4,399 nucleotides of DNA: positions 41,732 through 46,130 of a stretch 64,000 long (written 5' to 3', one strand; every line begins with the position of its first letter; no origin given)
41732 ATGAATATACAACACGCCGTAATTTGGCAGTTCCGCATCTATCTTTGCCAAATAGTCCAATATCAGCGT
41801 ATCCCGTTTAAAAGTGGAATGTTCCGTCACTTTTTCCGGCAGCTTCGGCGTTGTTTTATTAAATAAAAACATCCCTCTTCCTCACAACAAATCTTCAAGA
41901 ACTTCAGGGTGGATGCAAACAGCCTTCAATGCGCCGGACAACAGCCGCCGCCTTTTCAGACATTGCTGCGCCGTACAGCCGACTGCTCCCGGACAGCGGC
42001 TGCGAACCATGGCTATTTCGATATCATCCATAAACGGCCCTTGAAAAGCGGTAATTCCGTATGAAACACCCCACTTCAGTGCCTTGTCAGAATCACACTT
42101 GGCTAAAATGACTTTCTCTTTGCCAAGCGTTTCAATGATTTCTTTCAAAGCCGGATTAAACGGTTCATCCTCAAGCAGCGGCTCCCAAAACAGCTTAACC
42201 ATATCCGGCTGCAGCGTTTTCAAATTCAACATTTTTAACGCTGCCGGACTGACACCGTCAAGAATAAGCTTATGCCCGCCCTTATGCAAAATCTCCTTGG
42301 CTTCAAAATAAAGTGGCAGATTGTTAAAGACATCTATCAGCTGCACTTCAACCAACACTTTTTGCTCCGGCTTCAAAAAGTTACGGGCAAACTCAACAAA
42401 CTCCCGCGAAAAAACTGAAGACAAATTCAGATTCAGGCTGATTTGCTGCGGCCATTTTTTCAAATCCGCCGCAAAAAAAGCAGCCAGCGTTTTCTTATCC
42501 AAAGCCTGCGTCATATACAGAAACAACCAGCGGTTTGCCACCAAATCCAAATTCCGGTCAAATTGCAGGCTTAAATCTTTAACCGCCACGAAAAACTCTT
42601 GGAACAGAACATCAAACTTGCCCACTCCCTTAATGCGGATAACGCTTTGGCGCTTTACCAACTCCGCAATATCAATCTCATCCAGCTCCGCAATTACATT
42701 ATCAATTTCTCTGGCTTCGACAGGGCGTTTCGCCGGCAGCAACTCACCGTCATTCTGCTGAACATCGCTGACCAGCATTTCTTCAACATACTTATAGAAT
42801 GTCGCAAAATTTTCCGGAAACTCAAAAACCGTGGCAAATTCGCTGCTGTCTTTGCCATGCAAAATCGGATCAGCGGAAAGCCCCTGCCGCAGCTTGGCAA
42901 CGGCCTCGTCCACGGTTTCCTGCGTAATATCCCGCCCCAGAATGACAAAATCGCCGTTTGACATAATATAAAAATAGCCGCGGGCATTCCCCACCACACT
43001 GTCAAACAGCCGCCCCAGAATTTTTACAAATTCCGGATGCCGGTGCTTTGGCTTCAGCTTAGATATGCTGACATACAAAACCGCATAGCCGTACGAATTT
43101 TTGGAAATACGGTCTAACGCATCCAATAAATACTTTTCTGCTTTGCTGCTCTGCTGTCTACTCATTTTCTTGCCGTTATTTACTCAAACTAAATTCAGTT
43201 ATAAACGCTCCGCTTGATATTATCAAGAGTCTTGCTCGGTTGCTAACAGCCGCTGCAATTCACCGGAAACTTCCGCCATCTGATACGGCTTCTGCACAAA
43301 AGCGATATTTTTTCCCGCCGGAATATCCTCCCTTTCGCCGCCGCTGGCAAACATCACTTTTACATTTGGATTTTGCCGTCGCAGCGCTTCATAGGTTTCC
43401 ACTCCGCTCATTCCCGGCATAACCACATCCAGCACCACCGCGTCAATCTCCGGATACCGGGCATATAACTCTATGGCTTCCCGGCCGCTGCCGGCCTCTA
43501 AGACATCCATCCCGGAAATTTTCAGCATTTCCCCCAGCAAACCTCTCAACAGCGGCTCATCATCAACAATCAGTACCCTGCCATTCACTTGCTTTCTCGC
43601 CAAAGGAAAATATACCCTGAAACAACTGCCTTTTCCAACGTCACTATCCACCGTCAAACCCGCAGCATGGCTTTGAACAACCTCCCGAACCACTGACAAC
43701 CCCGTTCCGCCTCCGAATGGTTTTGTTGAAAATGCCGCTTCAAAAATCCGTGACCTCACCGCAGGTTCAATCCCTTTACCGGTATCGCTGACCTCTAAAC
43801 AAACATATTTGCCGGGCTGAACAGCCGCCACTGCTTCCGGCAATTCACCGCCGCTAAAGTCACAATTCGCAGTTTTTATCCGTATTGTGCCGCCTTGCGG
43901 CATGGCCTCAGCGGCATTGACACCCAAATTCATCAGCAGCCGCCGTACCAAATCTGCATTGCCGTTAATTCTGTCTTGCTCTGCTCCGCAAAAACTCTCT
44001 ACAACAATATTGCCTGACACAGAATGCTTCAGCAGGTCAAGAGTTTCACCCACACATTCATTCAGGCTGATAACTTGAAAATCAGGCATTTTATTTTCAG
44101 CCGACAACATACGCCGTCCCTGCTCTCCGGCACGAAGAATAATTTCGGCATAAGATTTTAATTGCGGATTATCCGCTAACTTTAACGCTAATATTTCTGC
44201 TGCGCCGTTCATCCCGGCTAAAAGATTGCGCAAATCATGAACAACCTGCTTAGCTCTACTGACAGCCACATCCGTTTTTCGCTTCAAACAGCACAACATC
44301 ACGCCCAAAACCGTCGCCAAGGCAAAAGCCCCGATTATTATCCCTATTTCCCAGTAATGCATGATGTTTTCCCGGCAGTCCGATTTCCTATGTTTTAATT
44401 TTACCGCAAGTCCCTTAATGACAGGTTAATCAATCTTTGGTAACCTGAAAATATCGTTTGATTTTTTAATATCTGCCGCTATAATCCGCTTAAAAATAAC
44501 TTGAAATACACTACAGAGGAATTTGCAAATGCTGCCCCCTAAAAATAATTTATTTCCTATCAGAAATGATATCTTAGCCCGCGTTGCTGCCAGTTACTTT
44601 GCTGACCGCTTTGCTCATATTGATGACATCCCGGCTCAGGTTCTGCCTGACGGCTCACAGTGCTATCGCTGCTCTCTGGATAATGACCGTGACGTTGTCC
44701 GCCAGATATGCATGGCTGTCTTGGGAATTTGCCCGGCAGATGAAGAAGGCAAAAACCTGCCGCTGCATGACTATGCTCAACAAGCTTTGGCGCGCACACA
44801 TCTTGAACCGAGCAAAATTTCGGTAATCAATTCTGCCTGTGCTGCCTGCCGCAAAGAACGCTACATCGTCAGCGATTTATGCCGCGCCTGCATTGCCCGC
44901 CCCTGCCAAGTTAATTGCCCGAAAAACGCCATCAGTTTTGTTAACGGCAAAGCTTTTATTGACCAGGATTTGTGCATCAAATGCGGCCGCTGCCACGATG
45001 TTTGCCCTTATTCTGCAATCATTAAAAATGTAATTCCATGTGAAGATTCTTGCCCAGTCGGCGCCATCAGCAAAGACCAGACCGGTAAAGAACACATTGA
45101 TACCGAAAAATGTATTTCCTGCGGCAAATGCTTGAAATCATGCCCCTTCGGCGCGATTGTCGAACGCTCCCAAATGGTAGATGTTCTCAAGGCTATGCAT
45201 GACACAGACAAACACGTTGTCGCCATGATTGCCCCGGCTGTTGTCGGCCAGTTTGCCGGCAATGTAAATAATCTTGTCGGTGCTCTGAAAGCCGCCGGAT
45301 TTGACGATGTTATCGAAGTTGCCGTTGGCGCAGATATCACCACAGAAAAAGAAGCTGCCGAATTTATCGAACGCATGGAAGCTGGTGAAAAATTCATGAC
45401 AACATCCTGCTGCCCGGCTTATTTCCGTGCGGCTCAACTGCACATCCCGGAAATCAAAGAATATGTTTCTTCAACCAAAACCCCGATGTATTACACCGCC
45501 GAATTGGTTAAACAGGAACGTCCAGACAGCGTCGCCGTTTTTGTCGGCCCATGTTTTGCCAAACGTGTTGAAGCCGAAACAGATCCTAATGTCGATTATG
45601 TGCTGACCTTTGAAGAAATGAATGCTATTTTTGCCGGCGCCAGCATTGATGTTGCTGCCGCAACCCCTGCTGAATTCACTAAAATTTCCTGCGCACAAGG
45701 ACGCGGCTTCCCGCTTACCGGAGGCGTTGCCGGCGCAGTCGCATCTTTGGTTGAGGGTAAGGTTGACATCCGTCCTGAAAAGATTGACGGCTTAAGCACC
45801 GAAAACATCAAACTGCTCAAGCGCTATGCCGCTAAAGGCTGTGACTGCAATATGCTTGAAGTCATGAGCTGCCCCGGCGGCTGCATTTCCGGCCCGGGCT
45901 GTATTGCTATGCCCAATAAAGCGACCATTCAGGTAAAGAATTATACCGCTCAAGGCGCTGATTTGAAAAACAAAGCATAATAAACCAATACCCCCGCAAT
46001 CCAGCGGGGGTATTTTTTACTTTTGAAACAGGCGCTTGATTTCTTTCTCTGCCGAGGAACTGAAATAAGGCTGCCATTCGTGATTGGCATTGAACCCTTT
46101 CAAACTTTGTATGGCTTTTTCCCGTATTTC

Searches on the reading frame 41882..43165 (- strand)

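Call 111: search_protein_families(library=pfam, proteins=[window:41882-43165:-], max_evalue=0.00001)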
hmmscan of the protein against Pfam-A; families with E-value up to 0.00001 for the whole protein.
window:41882-43165:- (427 aa): 0 families

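Call 115: search_protein_families(library=pfam, proteins=[window:41882-43165:-], max_evalue=0.05)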
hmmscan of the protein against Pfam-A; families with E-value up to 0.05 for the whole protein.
window:41882-43165:- (427 aa): 1 family
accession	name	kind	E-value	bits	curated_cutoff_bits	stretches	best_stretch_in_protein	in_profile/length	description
PF00563.25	EAL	-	4.2e-05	23.5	31.3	1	218-325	59-174/236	EAL domain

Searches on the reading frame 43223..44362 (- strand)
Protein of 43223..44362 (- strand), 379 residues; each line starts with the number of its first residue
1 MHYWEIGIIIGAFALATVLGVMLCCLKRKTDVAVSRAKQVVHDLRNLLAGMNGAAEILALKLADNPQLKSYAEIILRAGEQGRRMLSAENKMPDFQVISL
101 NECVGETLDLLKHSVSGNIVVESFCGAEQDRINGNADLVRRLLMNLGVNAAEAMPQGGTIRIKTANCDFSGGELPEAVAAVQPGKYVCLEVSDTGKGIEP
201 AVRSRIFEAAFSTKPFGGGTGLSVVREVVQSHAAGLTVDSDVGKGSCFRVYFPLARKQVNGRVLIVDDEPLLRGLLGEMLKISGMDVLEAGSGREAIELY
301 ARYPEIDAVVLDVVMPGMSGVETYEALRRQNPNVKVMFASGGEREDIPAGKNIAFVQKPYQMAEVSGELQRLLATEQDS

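Call 111: search_protein_families(library=pfam, proteins=[window:43223-44362:-], max_evalue=0.00001)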
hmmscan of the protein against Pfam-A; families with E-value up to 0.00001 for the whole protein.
window:43223-44362:- (379 aa): 3 families
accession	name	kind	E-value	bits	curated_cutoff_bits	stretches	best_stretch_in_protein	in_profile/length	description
PF02518.31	HATPase_c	-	1.2e-19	71.2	26.4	1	135-255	2-110/111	Histidine kinase-, DNA gyrase B-, and HSP90-like ATPase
PF00072.30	Response_reg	-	4e-19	69.2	30.2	1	263-345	1-82/111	Response regulator receiver domain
PF00512.31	HisKA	-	3.3e-06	27.5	26.9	1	39-86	8-54/66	His Kinase A (phospho-acceptor) domain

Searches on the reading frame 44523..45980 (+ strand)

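Call 111: search_protein_families(library=pfam, proteins=[window:44523-45980:+], max_evalue=0.00001)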
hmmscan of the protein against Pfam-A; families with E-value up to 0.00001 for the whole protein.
window:44523-45980:+ (485 aa): 11 families
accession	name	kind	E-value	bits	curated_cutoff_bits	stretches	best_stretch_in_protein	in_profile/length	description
PF02906.19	Fe_hyd_lg_C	-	4.8e-59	200.4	22.1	1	230-458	1-245/245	Iron only hydrogenase large subunit, C-terminal domain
PF00037.32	Fer4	-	7.6e-16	57.6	21.1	2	192-212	3-23/24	4Fe-4S binding domain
PF25160.1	LdpA_Fe-S-bd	-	1.5e-14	53.9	27.6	2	172-217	8-48/49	LdpA Fe-S cluster-binding domain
PF12837.12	Fer4_6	-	5.1e-13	48.7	25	2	145-166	3-24/24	4Fe-4S binding domain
PF12838.12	Fer4_7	-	7.9e-11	42.7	27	1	173-211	8-52/52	4Fe-4S dicluster domain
PF13484.11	Fer4_16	-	1.9e-10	41.8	30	0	196-227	1-32/66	4Fe-4S double cluster binding domain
PF13237.11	Fer4_10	-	1.6e-09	38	25.5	0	192-220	4-34/53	4Fe-4S dicluster domain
PF12797.12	Fer4_2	-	1.8e-09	37.3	24.5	1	190-209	3-22/22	4Fe-4S binding domain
PF13187.11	Fer4_9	-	5.8e-09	36.3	27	1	173-212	8-52/52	4Fe-4S dicluster domain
PF13247.11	Fer4_11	-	3.1e-08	34.2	26.2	0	114-169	4-62/100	4Fe-4S dicluster domain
PF14697.11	Fer4_21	-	3.9e-07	30.5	35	0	144-166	1-26/59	4Fe-4S dicluster domain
